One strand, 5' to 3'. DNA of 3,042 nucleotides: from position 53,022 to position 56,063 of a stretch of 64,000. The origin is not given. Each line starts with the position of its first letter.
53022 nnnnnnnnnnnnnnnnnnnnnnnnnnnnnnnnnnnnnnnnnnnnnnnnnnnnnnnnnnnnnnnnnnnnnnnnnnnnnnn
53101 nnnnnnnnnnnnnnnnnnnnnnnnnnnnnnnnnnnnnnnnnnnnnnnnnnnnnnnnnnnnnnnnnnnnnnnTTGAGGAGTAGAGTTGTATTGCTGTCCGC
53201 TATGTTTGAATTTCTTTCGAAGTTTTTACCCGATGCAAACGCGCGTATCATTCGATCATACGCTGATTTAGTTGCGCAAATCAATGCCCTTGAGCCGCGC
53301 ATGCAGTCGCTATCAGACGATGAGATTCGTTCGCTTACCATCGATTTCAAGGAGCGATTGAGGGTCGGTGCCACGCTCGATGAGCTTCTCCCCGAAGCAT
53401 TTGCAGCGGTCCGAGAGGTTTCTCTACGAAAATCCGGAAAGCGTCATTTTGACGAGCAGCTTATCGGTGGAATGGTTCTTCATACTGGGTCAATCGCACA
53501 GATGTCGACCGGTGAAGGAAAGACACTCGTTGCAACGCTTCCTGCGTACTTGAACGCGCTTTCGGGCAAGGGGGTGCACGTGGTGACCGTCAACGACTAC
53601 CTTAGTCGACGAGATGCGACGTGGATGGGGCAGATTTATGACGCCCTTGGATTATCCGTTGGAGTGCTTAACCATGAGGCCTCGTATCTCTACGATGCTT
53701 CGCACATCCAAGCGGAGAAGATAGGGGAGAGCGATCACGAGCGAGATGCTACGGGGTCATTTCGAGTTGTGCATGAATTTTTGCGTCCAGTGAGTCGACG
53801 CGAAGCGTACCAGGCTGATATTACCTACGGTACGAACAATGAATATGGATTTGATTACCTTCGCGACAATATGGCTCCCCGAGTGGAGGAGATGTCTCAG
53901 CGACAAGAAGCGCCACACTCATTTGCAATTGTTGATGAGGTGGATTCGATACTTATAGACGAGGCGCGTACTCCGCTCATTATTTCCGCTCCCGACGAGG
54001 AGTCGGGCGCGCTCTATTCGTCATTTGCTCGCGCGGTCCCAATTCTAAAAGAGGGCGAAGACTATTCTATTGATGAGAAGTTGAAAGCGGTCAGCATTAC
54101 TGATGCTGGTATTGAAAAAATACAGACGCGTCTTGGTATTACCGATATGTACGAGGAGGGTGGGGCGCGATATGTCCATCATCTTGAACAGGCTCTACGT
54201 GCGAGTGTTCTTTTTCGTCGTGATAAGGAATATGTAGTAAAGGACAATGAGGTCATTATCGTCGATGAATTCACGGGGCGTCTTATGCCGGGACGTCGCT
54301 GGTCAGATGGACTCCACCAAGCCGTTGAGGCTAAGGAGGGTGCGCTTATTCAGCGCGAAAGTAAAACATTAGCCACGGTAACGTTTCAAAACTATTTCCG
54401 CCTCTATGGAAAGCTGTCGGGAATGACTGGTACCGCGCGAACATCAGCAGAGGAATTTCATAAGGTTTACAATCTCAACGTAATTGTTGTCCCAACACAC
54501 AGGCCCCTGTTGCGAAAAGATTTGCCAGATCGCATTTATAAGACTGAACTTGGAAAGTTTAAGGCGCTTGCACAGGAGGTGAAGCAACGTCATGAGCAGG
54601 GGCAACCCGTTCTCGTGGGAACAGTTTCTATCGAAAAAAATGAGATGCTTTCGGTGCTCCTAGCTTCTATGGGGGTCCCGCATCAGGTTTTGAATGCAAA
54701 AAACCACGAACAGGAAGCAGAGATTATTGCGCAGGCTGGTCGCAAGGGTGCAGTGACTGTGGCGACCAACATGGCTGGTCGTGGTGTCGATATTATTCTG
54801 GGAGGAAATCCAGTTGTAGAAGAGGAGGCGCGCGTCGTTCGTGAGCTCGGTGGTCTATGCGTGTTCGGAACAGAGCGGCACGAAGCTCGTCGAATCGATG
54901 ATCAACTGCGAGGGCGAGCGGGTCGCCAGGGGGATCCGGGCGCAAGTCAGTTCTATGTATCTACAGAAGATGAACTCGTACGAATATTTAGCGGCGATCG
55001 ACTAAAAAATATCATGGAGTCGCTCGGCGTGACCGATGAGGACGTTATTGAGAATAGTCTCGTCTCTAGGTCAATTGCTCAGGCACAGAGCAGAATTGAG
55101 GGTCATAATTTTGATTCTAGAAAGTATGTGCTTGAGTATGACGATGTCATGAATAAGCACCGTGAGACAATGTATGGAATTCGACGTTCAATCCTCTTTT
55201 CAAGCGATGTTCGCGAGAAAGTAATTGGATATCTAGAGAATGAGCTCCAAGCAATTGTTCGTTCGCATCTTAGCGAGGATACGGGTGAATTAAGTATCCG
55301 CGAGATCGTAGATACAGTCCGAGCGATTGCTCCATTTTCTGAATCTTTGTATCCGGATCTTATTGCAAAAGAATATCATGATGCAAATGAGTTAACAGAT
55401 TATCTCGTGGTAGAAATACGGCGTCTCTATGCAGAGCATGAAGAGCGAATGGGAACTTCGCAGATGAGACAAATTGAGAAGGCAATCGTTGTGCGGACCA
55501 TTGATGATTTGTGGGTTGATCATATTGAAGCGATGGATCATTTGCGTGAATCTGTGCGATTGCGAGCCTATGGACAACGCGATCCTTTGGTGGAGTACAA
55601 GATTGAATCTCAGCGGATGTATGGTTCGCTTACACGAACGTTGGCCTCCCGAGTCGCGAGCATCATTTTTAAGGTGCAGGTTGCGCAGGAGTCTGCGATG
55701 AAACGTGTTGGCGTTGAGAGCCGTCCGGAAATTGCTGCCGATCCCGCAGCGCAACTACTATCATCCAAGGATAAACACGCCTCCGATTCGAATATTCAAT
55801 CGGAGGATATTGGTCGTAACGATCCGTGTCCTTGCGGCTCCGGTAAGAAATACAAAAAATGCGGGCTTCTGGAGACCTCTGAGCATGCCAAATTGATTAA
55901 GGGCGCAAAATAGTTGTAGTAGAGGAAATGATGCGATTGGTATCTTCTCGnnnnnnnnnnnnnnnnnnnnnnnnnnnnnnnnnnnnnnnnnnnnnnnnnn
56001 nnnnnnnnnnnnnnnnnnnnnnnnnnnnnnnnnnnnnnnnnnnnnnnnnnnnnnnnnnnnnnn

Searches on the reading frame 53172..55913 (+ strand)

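Call 106: search_protein_families(library=pfam, proteins=[window:53172-55913:+], max_evalue=0.001)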
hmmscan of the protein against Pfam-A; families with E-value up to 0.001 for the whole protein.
window:53172-55913:+ (913 aa): 6 families
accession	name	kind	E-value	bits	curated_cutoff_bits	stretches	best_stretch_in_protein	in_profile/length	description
PF07517.20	SecA_DEAD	-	1.6e-115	385.8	24.6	1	16-430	2-290/290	SecA DEAD-like domain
PF21090.3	P-loop_SecA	-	1e-78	264.1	27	2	445-550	1-106/205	SecA P-loop domain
PF07516.18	SecA_SW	-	1.7e-54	185.3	26.7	1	625-836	1-200/200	SecA Wing and Scaffold domain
PF01043.26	SecA_PP_bind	-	3.4e-40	137.5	23.5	1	279-386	3-110/110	SecA preprotein cross-linking domain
PF02810.21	SEC-C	-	4.1e-08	33.4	20.4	1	882-897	1-16/19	SEC-C motif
PF00271.37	Helicase_C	-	0.0003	21.5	23.5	0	462-586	2-109/110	Helicase conserved C-terminal domain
